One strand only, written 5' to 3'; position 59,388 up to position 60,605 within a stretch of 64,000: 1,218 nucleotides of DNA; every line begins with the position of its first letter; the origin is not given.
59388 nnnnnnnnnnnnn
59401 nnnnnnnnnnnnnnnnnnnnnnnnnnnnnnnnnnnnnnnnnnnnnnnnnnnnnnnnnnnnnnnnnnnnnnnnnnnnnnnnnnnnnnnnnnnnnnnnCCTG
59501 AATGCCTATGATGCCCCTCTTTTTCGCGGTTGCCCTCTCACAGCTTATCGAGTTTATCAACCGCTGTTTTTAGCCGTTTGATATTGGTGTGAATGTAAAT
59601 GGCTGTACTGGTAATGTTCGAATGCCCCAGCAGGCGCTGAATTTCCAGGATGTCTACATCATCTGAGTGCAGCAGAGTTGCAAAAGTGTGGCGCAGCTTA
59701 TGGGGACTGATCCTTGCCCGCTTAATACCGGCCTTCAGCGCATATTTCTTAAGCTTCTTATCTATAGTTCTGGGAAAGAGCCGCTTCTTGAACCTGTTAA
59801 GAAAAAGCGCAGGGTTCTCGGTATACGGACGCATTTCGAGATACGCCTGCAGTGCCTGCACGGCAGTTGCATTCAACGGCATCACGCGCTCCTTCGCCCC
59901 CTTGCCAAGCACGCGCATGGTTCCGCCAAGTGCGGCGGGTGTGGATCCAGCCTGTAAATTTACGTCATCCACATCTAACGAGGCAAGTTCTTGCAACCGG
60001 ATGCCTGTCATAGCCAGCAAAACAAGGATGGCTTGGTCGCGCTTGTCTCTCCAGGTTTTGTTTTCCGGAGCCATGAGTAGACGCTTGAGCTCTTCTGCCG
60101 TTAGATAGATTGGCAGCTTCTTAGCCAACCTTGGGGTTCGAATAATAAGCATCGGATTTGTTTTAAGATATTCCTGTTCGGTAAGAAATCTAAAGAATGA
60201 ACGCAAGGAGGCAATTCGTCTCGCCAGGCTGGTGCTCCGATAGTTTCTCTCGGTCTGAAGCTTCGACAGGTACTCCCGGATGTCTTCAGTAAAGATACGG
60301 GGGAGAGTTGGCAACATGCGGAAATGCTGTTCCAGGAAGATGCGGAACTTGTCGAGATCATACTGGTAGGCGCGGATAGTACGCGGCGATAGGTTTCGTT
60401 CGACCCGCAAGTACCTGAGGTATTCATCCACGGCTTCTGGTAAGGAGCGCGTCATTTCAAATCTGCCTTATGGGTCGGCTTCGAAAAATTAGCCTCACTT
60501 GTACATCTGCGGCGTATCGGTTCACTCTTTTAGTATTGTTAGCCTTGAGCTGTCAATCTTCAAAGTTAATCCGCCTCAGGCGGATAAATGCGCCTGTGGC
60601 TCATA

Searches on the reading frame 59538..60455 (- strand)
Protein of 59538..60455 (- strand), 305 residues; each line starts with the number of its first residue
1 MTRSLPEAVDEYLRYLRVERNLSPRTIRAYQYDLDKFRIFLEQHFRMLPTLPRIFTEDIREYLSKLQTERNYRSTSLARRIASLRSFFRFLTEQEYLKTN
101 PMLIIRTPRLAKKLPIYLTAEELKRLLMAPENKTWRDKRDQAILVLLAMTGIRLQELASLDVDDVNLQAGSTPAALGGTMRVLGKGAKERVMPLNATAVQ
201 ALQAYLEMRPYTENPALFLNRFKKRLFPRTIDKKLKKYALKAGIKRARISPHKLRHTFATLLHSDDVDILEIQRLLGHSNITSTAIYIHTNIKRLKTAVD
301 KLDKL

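Call 76: search_protein_families(library=pfam, proteins=[window:59538-60455:-], max_evalue=0.01)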
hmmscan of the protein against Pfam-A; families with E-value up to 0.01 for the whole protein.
window:59538-60455:- (305 aa): 4 families
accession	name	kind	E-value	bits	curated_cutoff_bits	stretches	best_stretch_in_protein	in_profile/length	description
PF00589.27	Phage_integrase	-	1.1e-37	129.9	27.1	1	117-291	2-169/172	Phage integrase family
PF02899.23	Phage_int_SAM_1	-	4.6e-21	75.3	22.3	1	9-94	1-82/83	Phage integrase, N-terminal SAM-like domain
PF13495.12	Phage_int_SAM_4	-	1.1e-09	39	27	1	11-96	4-83/85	Phage integrase, N-terminal SAM-like domain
PF13102.12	Phage_int_SAM_5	-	0.0013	19.5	22.3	1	19-101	14-92/98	Phage integrase SAM-like domain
